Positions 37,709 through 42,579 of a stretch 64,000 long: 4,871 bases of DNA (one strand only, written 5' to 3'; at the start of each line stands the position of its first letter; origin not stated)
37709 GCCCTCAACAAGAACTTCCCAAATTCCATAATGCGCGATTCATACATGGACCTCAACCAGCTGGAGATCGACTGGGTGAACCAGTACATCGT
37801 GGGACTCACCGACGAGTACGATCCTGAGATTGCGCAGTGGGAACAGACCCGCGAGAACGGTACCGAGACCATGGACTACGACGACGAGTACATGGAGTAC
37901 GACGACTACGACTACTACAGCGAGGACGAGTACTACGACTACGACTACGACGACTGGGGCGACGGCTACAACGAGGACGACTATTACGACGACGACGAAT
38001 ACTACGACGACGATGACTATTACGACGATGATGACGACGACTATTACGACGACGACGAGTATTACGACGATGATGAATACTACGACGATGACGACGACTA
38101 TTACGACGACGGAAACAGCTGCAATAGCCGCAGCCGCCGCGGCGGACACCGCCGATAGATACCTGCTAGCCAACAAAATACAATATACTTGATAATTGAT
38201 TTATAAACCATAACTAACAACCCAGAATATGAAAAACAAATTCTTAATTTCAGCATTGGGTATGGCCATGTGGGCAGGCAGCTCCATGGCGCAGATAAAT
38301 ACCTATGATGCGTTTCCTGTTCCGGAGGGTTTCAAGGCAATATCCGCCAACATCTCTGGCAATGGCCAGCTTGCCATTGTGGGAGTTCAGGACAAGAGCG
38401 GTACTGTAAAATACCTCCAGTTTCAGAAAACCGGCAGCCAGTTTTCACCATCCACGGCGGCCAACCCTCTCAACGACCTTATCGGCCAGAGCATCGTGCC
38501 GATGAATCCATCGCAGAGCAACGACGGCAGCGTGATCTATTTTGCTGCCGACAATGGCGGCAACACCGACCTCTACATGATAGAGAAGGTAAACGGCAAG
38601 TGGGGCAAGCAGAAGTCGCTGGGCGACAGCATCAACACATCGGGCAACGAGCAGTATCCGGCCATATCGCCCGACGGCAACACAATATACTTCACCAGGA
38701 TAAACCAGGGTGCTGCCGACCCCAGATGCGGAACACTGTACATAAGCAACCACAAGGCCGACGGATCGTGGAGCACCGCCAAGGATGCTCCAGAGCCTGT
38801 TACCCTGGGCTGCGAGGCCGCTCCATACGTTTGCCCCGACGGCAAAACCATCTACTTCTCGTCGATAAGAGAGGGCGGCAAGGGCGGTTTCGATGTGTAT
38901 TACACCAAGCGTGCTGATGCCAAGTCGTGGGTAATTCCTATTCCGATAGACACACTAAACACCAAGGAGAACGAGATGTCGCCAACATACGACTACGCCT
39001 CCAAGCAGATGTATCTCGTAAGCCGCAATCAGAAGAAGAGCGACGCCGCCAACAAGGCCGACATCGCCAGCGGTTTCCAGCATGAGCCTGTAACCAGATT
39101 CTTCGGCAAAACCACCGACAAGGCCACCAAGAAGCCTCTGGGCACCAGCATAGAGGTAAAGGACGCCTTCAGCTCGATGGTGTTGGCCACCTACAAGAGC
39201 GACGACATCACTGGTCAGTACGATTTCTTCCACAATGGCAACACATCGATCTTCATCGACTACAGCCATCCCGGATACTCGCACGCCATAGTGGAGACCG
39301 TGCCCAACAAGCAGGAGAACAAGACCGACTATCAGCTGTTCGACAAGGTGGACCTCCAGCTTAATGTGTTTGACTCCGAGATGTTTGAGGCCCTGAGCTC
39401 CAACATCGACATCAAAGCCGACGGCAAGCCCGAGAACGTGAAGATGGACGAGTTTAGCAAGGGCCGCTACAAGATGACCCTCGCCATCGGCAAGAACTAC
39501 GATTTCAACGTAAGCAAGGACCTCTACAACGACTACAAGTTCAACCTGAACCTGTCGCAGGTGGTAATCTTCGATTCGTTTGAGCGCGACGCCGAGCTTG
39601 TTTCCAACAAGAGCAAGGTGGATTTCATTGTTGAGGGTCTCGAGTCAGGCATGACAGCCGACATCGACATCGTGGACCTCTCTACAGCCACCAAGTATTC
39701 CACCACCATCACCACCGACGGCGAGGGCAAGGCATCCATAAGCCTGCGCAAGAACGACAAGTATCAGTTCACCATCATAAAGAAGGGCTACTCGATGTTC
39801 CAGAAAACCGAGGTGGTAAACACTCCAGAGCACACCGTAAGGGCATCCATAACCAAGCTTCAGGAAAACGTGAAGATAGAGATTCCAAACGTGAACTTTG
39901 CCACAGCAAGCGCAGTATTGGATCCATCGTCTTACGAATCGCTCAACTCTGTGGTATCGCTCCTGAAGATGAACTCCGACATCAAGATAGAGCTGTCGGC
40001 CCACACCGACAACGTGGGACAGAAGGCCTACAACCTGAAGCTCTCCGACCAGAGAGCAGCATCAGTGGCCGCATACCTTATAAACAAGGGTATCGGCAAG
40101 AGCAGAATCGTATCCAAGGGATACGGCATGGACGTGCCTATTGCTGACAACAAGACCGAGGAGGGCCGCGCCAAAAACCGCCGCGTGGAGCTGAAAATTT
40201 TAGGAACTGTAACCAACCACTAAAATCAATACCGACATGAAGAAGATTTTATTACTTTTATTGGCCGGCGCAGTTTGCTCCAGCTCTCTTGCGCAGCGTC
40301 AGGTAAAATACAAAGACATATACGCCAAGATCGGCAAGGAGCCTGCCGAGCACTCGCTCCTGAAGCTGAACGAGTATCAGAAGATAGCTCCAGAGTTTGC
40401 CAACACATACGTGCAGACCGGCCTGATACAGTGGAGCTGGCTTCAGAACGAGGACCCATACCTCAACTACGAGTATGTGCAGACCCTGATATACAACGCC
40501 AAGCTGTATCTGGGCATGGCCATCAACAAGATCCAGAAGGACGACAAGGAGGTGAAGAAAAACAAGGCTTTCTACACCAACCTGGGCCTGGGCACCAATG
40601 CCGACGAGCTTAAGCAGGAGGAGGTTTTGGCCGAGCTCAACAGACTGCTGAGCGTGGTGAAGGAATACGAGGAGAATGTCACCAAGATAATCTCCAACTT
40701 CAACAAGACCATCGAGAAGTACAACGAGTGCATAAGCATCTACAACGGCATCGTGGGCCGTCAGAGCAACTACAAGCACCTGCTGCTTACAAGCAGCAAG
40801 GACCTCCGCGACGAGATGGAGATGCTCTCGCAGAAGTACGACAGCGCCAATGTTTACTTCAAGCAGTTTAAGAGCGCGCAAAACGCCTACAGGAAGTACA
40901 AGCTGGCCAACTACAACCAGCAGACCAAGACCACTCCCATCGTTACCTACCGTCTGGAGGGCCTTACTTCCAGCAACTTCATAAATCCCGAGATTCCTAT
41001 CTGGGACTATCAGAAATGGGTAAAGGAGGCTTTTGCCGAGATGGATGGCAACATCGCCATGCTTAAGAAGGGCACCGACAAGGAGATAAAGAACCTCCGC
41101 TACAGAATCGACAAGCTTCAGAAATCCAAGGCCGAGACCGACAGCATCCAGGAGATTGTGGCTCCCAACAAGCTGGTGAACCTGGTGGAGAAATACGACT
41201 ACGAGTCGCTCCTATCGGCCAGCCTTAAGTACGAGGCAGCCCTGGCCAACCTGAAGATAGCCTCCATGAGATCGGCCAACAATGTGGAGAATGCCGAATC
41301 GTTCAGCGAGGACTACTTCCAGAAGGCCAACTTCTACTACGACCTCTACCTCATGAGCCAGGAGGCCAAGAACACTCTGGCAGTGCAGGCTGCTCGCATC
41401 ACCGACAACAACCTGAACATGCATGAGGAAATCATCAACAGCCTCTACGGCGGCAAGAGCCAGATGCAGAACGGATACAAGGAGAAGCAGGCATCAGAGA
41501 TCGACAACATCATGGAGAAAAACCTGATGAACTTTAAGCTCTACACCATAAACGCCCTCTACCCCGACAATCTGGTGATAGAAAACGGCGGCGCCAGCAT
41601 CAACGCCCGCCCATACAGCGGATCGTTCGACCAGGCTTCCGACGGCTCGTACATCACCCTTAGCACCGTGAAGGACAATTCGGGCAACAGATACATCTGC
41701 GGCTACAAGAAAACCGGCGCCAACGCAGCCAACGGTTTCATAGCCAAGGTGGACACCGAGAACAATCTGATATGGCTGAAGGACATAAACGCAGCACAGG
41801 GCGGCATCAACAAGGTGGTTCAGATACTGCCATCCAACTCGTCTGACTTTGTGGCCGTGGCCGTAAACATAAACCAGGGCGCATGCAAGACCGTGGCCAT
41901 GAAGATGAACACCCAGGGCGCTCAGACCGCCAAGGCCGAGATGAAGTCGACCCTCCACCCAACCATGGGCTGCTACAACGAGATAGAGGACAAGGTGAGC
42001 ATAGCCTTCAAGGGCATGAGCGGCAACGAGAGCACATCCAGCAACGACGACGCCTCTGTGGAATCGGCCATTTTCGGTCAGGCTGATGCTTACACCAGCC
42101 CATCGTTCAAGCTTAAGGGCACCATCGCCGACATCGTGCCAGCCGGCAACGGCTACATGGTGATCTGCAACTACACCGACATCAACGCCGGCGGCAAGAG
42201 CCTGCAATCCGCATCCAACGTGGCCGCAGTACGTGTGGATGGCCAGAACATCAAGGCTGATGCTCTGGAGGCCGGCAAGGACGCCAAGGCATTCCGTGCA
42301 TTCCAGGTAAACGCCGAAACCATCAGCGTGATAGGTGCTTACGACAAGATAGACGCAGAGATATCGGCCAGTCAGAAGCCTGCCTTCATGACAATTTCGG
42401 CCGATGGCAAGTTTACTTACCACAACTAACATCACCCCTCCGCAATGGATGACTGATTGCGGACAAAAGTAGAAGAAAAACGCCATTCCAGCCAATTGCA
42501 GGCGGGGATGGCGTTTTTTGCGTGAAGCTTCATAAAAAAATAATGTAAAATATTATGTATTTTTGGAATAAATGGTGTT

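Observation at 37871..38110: Extreme Asp/Tyr tail (about 40 D, 25 Y, 8 E in 80 residues) on a lipoprotein zincin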

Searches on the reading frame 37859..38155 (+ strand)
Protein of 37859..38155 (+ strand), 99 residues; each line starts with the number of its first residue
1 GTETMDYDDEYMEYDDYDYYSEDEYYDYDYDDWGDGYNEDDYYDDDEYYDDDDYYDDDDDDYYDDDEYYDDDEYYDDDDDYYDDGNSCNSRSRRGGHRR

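Call 36: find_homologous_proteins(query=window:37859-38155:+, max_evalue=0.001)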
Query window:37859-38155:+: 1588 candidates shared short words with the query, none scored E <= 0.001.

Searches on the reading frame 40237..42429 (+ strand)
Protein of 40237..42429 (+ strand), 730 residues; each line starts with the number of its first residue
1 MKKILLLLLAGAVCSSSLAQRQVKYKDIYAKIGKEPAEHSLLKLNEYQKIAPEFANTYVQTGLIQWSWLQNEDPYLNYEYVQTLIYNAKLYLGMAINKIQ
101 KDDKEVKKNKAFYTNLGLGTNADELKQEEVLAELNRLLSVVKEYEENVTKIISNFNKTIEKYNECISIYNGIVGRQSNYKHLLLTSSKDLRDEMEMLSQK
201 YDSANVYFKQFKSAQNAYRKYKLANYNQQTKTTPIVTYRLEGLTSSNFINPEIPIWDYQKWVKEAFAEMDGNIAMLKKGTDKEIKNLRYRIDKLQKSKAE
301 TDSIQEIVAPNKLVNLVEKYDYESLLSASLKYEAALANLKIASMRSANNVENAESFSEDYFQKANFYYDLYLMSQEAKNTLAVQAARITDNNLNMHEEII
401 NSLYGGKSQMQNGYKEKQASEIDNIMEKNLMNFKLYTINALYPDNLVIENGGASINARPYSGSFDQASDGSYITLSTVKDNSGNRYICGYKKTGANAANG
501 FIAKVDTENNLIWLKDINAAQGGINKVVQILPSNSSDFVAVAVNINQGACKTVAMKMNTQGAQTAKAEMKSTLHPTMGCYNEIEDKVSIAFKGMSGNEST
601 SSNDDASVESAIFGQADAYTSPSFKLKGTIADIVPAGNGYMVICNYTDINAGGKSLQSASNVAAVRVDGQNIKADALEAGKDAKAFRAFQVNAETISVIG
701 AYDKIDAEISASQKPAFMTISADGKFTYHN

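Call 4: search_protein_families(library=pfam, proteins=[window:40237-42429:+], max_evalue=0.1)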
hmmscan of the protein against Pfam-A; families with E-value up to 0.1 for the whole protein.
window:40237-42429:+ (730 aa): 2 families
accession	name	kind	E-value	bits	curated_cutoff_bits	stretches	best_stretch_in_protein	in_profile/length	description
PF22491.1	DUF6988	-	0.024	14.9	27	0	18-97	63-139/167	Family of unknown function (DUF6988)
PF20045.4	DUF6447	-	0.081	13.2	27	0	368-417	20-67/75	Family of unknown function (DUF6447)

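Call 6: search_protein_families(library=ncbifam, proteins=[window:40237-42429:+], max_evalue=0.1)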
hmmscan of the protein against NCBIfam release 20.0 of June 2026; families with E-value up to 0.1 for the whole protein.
window:40237-42429:+ (730 aa): 0 families

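Call 78: search_solved_structures(query=window:40237-42429:+, max_evalue=1)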
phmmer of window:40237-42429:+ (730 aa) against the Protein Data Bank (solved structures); distinct sequences matched with E-value up to 1: 1.
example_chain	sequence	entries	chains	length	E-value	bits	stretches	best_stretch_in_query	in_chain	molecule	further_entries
5wlq_A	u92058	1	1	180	0.67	11.6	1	281-369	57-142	Capsid assembly scaffolding protein,Myosin-7,Microtubule-associated protein RP/EB family m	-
